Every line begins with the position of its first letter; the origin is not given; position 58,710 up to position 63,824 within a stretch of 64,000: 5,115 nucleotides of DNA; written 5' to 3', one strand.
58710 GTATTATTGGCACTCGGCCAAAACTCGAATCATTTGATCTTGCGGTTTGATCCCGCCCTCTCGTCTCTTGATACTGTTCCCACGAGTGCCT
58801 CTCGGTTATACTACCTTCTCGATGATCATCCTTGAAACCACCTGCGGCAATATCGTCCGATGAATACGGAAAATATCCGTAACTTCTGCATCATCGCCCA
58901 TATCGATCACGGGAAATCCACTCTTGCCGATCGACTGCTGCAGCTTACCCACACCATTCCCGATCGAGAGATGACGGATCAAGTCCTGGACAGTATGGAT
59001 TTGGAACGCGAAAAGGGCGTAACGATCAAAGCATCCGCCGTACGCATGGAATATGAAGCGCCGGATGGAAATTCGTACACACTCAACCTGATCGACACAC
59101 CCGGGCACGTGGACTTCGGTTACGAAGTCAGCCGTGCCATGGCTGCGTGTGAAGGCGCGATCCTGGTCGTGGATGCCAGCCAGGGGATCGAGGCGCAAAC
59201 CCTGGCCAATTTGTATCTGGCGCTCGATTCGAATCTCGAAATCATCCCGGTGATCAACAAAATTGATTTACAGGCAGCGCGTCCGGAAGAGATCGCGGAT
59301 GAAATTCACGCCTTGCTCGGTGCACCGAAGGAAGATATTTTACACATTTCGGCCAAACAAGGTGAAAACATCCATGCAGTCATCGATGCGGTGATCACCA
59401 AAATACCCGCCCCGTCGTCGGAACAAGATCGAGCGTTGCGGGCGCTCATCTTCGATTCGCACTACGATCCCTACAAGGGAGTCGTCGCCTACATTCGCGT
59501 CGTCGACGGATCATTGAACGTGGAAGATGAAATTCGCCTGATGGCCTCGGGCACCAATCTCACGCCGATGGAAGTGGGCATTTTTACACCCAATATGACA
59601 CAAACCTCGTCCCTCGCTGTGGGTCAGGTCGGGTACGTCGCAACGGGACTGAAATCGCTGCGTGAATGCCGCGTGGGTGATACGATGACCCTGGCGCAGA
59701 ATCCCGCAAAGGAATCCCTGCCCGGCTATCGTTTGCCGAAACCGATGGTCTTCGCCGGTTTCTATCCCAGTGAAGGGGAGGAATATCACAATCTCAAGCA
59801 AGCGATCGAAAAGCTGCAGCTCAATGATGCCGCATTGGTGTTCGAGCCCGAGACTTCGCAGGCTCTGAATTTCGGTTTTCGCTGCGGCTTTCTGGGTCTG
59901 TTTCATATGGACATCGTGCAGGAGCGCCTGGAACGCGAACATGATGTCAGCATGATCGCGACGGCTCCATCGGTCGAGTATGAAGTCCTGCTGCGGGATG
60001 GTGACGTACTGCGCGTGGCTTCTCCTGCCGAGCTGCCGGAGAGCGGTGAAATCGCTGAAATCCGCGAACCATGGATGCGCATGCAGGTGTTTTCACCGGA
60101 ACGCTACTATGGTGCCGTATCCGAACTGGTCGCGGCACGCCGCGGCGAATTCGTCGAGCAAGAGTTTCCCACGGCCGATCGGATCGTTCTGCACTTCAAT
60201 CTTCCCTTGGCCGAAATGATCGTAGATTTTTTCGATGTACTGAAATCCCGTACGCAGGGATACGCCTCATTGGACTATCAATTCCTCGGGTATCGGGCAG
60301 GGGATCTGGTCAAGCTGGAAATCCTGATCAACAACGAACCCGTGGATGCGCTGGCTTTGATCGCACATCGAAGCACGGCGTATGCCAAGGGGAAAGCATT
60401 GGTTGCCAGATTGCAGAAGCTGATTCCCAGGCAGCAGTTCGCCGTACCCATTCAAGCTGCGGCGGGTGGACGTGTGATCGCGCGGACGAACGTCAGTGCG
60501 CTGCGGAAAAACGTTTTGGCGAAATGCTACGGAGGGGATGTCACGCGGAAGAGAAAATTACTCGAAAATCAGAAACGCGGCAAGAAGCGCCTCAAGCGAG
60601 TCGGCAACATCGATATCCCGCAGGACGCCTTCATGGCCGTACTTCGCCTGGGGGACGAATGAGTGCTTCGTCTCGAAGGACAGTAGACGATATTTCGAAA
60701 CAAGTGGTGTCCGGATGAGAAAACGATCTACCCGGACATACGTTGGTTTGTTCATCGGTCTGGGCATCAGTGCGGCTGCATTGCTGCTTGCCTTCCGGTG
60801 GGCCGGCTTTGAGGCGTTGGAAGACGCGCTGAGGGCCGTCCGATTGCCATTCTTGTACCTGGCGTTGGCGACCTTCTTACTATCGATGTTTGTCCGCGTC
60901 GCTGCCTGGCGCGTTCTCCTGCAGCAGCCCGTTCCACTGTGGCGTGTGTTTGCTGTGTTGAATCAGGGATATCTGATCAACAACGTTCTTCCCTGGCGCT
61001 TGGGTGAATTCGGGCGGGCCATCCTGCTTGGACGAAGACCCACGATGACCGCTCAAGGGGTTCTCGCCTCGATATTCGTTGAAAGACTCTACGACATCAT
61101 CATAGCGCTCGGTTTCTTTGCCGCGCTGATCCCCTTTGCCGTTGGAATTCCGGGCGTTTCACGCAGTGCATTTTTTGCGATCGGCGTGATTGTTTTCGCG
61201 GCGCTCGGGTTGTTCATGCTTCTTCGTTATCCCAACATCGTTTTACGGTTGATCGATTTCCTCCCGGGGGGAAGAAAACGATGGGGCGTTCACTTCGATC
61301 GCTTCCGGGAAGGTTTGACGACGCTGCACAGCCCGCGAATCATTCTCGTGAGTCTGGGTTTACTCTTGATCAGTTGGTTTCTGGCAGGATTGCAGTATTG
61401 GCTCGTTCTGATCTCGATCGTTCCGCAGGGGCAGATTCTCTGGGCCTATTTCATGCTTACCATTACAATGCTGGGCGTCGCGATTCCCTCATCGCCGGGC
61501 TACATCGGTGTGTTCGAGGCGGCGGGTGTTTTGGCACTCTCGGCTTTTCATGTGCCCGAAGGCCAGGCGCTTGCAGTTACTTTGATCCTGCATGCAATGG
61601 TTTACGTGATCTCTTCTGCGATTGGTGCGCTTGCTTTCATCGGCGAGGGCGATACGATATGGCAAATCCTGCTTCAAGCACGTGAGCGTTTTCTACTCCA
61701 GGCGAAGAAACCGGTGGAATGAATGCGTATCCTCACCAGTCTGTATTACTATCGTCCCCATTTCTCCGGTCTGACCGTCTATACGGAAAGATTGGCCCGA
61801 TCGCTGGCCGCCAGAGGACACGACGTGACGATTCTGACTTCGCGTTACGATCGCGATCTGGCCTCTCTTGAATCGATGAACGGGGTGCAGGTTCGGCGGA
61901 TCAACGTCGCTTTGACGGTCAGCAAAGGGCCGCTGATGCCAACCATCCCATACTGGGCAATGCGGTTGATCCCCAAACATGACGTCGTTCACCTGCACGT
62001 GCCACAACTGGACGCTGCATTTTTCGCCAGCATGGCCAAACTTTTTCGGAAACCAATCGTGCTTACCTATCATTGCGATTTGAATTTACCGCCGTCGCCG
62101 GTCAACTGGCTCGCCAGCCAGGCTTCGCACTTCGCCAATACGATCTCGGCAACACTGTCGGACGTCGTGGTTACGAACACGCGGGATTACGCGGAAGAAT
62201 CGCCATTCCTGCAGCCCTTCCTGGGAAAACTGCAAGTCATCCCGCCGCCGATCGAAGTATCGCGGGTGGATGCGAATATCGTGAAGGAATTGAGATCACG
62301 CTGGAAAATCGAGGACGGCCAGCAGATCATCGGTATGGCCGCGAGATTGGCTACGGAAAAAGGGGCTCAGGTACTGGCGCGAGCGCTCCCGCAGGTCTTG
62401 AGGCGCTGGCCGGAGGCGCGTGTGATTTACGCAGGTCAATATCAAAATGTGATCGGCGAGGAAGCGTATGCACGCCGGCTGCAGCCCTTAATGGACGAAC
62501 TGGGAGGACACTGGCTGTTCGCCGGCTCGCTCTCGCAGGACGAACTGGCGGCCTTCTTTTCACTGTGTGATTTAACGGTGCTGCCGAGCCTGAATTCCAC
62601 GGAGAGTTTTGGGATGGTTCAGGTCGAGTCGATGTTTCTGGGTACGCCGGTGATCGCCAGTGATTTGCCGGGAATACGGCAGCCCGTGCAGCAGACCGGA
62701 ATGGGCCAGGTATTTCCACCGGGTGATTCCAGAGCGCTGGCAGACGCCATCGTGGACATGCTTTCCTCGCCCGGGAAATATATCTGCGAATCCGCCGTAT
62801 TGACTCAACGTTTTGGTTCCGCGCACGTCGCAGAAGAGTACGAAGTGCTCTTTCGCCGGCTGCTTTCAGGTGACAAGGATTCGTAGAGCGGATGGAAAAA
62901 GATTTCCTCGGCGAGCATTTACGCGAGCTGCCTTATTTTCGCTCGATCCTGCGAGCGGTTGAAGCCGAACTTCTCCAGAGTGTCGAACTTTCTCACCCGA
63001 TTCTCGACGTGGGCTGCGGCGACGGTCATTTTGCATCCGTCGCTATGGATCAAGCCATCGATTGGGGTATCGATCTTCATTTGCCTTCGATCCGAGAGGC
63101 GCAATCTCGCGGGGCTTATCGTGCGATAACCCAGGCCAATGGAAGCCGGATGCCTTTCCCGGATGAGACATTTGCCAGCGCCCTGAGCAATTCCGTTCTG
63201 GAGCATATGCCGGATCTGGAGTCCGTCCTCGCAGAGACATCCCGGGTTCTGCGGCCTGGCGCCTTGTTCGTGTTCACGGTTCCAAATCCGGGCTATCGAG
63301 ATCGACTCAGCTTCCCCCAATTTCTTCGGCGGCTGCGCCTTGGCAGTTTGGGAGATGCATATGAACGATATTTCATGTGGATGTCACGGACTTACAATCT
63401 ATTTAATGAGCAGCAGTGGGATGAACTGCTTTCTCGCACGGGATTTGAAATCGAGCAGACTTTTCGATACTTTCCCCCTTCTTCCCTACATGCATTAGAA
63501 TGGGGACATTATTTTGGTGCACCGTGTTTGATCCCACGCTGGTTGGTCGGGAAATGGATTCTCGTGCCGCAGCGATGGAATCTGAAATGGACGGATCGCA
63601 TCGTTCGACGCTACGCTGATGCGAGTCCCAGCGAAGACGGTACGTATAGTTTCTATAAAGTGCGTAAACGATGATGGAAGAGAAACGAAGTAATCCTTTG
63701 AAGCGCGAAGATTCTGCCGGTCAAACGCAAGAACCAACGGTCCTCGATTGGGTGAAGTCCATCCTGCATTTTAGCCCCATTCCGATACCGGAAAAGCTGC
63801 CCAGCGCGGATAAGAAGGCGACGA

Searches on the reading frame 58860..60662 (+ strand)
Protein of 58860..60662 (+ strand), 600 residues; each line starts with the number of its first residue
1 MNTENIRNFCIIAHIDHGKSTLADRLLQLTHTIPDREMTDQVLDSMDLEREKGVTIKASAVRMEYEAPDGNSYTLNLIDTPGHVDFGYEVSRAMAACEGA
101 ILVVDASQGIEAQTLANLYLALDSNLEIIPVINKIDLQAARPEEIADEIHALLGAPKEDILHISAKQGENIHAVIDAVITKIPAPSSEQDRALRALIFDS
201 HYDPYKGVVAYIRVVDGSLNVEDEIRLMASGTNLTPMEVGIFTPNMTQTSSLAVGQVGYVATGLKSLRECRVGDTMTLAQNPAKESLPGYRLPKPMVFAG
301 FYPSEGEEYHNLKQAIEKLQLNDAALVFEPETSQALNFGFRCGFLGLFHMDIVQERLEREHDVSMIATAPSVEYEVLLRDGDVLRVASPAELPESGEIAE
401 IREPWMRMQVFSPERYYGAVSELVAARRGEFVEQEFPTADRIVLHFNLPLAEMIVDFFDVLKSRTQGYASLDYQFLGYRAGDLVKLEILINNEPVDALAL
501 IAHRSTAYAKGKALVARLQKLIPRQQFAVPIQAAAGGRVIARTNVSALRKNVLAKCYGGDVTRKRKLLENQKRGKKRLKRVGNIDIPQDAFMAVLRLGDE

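Call 39: search_protein_families(library=pfam, proteins=[window:58860-60662:+], max_evalue=0.00001)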
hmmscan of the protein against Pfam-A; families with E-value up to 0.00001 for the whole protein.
window:58860-60662:+ (600 aa): 4 families
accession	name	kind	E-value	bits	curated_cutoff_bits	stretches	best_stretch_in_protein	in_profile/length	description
PF00009.33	GTP_EFTU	-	6.1e-57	192.7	26.5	1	4-183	1-187/188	Elongation factor Tu GTP binding domain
PF06421.17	LepA_C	-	4.3e-47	159.1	29.7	1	490-596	1-107/107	GTP-binding protein LepA C-terminus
PF00679.30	EFG_C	-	8.2e-21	74.3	27.9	1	401-487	2-87/89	Elongation factor G C-terminus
PF03144.31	GTP_EFTU_D2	-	3.2e-09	37.5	30.3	1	207-277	1-73/73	Elongation factor Tu domain 2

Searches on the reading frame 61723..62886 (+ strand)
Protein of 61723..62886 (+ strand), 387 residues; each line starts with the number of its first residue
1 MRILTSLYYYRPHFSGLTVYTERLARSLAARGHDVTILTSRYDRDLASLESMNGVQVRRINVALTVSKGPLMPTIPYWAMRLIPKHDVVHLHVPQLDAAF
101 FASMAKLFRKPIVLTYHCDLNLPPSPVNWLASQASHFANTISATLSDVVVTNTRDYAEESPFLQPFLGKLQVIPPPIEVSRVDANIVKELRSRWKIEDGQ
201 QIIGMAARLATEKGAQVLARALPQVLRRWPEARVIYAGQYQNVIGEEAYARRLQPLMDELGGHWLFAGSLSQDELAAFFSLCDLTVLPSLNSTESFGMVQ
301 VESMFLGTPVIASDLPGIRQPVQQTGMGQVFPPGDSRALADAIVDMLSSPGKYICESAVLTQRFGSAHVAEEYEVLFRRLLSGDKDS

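Call 39: search_protein_families(library=pfam, proteins=[window:61723-62886:+], max_evalue=0.00001)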
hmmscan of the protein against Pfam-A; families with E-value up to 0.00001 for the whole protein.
window:61723-62886:+ (387 aa): 5 families
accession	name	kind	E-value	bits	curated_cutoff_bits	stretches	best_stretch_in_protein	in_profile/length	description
PF00534.26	Glycos_transf_1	-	2.7e-27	95.8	26.4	1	189-350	4-159/172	Glycosyl transferases group 1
PF13692.12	Glyco_trans_1_4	-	8.5e-25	88.1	27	1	201-348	2-141/142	Glycosyl transferases group 1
PF13579.12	Glyco_trans_4_4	-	5.7e-21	75.9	29.7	1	15-175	1-157/158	Glycosyl transferase 4-like domain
PF13439.12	Glyco_transf_4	-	1.9e-19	70.7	28.5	1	15-181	2-170/170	Glycosyltransferase Family 4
PF20706.3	GT4-conflict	-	4.7e-07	29.6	26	0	206-327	203-324/385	Family 4 Glycosyltransferase in conflict systems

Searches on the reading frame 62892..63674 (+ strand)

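Call 39: search_protein_families(library=pfam, proteins=[window:62892-63674:+], max_evalue=0.00001)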
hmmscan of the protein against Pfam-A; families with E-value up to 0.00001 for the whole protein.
window:62892-63674:+ (260 aa): 6 families
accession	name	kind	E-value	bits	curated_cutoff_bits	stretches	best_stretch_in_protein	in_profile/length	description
PF08241.18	Methyltransf_11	-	3.1e-17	63.4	21.2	1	38-128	1-95/95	Methyltransferase domain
PF13489.12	Methyltransf_23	-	8.9e-17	61.7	27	1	27-189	16-163/164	Methyltransferase domain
PF13649.12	Methyltransf_25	-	9.6e-13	49.1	27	1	37-123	1-96/97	Methyltransferase domain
PF13847.12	Methyltransf_31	-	4.1e-10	39.9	27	1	36-132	6-113/145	Methyltransferase domain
PF08242.18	Methyltransf_12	-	8.4e-09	36.5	30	1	38-126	1-98/98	Methyltransferase domain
PF03141.22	Methyltransf_29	-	3.2e-06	26.5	23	1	34-131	118-220/506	Putative S-adenosyl-L-methionine-dependent methyltransferase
